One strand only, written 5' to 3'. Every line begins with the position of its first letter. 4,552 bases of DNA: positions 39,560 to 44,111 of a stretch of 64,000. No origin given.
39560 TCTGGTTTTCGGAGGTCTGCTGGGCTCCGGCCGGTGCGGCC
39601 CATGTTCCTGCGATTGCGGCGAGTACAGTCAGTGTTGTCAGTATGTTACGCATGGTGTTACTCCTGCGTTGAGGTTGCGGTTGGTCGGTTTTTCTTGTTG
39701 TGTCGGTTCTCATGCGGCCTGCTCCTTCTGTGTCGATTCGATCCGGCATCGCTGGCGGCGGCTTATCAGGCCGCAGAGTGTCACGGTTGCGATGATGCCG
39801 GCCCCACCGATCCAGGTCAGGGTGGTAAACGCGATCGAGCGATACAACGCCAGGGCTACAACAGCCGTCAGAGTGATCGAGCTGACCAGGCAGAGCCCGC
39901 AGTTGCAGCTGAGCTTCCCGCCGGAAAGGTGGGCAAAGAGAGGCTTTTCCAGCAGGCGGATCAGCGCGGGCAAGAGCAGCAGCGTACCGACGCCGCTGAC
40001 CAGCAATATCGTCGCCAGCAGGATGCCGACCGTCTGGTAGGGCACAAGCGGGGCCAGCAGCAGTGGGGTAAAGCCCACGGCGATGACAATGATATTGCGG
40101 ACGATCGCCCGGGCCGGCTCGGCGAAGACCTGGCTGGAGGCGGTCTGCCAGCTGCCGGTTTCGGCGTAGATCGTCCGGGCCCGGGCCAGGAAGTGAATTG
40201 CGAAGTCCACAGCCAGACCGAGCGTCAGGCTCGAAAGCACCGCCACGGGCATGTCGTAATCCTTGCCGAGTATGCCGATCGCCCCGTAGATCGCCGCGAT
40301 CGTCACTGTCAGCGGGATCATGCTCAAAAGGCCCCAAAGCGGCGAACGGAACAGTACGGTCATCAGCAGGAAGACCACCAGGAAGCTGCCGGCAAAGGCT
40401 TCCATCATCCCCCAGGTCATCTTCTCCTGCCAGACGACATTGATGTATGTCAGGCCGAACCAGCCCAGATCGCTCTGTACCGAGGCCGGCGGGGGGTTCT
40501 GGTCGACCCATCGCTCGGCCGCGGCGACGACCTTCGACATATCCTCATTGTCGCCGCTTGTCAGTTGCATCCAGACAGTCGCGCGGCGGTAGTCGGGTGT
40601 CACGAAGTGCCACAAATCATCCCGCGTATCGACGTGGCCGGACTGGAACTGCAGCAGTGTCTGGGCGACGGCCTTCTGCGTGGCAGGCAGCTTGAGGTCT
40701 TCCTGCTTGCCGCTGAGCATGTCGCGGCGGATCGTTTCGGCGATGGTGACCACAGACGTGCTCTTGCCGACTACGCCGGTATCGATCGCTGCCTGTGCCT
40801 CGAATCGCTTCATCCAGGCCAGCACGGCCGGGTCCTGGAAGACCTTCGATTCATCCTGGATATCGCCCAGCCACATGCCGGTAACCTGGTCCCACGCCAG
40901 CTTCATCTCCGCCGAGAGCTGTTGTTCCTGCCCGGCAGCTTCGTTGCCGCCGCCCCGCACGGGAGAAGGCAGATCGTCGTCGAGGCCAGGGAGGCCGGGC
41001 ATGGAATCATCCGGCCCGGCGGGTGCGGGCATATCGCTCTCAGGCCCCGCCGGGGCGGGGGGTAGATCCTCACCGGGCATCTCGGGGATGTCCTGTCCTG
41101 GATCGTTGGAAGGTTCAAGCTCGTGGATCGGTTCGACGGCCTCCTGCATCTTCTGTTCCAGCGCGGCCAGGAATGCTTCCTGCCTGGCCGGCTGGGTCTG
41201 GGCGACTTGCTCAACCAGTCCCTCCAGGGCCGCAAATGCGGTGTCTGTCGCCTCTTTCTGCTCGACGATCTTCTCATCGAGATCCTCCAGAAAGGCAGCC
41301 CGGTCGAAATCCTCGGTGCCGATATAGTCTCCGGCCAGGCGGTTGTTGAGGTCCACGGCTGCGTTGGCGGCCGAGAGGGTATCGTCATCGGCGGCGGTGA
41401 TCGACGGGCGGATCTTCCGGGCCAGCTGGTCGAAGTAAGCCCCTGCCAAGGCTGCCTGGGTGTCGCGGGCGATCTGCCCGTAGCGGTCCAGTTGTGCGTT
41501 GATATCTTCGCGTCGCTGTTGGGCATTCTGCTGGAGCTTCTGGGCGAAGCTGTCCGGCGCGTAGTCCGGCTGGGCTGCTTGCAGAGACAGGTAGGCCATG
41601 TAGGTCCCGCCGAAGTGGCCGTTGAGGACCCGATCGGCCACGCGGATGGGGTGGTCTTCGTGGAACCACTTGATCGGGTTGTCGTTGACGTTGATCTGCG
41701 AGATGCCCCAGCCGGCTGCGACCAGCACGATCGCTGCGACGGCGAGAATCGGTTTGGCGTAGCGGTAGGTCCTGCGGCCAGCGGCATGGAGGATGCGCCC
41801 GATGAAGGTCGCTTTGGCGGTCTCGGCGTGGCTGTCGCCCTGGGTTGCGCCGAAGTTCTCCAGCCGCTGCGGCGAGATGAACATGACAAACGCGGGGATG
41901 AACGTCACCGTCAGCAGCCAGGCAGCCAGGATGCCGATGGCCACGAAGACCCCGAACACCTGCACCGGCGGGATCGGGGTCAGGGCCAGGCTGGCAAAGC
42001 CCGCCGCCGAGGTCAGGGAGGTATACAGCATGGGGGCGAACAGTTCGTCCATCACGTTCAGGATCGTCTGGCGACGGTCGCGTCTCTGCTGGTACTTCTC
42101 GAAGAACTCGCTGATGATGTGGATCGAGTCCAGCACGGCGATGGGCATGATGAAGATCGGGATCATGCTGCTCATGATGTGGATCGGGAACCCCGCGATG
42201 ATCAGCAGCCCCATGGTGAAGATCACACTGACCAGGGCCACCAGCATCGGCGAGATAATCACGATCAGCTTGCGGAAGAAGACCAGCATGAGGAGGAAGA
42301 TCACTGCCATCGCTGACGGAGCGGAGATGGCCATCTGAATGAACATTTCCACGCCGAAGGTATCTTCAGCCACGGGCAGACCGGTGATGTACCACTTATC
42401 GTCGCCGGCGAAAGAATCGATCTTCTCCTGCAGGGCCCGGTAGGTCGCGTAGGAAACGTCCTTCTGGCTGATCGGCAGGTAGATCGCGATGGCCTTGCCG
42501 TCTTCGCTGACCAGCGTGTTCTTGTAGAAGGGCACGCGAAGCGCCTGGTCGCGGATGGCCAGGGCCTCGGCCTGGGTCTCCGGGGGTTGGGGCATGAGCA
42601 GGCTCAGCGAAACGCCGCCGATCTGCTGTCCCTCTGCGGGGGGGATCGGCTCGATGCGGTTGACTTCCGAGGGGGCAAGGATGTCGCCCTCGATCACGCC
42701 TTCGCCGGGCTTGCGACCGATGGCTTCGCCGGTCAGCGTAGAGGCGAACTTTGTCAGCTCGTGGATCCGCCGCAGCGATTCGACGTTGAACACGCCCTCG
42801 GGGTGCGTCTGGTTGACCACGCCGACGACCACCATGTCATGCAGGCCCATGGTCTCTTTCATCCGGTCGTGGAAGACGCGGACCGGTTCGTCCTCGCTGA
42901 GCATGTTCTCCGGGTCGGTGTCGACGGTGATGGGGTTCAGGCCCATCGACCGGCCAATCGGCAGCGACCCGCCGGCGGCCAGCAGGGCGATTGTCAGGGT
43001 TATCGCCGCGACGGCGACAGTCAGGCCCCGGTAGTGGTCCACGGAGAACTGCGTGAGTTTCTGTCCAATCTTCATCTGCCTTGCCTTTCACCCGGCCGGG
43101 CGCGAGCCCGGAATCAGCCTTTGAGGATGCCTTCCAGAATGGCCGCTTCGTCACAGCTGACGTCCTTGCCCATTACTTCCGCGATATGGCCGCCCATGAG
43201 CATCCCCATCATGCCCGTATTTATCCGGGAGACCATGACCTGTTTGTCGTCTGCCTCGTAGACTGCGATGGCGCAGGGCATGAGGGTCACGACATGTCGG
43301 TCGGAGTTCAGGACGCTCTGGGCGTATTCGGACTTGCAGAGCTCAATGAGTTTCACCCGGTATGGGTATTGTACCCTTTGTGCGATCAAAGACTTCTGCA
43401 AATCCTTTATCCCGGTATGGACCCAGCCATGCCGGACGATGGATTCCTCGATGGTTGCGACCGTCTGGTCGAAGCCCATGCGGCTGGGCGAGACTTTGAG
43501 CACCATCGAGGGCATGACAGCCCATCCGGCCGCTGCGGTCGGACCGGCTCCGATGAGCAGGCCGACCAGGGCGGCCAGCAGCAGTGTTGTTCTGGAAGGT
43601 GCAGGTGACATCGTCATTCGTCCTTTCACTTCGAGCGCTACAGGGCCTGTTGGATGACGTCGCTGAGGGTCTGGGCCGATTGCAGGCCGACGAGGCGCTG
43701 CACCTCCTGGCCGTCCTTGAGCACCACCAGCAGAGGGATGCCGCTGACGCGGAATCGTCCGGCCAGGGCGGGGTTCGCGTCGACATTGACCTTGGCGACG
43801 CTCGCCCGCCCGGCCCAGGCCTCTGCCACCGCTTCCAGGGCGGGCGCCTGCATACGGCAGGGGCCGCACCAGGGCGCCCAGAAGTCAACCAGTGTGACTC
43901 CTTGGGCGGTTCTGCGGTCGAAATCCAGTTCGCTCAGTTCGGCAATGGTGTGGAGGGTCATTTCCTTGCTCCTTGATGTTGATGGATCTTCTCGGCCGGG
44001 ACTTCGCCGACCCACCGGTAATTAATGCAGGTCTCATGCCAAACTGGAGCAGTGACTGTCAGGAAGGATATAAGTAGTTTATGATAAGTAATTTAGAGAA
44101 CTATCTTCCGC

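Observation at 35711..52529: A small ECF regulon visible in one window: sigma gene, Cys-repeat protein and exported MsrA share GGAAC-N17-CGT(T/A)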

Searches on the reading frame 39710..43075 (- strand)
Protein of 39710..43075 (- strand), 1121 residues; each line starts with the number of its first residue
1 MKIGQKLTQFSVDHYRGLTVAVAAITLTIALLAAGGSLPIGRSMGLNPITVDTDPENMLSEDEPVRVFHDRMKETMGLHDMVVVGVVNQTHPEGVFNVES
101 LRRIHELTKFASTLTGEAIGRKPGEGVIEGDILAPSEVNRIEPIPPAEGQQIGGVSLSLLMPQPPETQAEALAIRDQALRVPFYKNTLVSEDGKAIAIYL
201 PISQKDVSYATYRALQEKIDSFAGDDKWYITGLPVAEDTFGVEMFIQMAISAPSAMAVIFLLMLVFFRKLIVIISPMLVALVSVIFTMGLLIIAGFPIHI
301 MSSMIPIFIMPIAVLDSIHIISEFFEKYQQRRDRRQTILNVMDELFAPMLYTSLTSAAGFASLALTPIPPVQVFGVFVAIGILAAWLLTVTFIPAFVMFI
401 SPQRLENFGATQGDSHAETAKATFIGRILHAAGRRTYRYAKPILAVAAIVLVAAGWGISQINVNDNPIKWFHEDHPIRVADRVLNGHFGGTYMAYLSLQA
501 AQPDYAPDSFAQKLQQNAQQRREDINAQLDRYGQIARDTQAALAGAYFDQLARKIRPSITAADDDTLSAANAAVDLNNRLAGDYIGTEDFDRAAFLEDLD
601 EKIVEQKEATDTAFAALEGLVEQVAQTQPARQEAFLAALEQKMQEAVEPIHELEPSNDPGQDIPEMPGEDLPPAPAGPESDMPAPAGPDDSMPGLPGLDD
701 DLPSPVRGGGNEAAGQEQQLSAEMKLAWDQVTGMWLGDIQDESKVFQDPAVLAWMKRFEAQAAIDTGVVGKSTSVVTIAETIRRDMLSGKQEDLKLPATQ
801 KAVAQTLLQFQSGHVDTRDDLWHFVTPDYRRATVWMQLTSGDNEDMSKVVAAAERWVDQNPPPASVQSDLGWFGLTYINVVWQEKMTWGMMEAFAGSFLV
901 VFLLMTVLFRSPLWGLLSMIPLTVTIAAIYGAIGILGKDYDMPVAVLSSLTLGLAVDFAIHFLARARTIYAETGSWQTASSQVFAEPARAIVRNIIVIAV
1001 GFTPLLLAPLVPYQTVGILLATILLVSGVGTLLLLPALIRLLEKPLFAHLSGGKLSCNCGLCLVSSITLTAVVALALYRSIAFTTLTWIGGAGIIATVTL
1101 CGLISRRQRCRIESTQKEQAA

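Call 80: search_protein_families(library=pfam, proteins=[window:39710-43075:-], max_evalue=0.001)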
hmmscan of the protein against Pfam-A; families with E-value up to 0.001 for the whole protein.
window:39710-43075:- (1121 aa): 4 families
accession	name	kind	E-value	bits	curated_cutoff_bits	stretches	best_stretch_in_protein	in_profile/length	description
PF03176.21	MMPL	-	2.1e-32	112.8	20.5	2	180-403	72-305/333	MMPL family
PF02460.24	Patched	-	5.3e-11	42.9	23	1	265-397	23-154/156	Patched SSD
PF12349.14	Sterol-sensing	-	9.3e-11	42.3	22.3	1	269-399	5-135/153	Sterol-sensing domain of SREBP cleavage-activation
PF00873.25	ACR_tran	-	0.00036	18.8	28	1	892-1042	866-1020/1021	AcrB/AcrD/AcrF family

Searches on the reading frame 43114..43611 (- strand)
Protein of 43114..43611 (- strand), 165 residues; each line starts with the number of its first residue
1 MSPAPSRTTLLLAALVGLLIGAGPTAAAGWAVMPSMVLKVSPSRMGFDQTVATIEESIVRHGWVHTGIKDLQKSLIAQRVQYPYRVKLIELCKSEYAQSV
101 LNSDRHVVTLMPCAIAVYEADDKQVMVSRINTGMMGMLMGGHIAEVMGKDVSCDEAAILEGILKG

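Call 80: search_protein_families(library=pfam, proteins=[window:43114-43611:-], max_evalue=0.001)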
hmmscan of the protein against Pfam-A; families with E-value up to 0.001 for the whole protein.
window:43114-43611:- (165 aa): 1 family
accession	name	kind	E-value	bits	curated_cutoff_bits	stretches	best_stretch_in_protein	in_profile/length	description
PF03625.19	DUF302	-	3.2e-09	37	23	1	84-130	16-61/63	Domain of unknown function DUF302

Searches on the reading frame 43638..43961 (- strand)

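Call 80: search_protein_families(library=pfam, proteins=[window:43638-43961:-], max_evalue=0.001)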
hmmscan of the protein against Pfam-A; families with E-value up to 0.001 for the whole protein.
window:43638-43961:- (107 aa): 6 families
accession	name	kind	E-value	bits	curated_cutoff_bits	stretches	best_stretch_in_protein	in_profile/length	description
PF00085.26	Thioredoxin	-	3.5e-25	88.4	23.5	1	8-104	4-102/103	Thioredoxin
PF13098.12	Thioredoxin_2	-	1.9e-06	28.6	27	1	23-102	8-103/104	Thioredoxin-like domain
PF00578.27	AhpC-TSA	-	9.8e-06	26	26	1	19-94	23-101/124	AhpC/TSA family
PF08534.16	Redoxin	-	1.8e-05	25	26.6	1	8-96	17-107/148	Redoxin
PF13905.12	Thioredoxin_8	-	2.2e-05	25.1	27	0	22-50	3-31/94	Thioredoxin-like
PF14595.12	Thioredoxin_9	-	0.00092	19.6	25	1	21-87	42-110/129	Thioredoxin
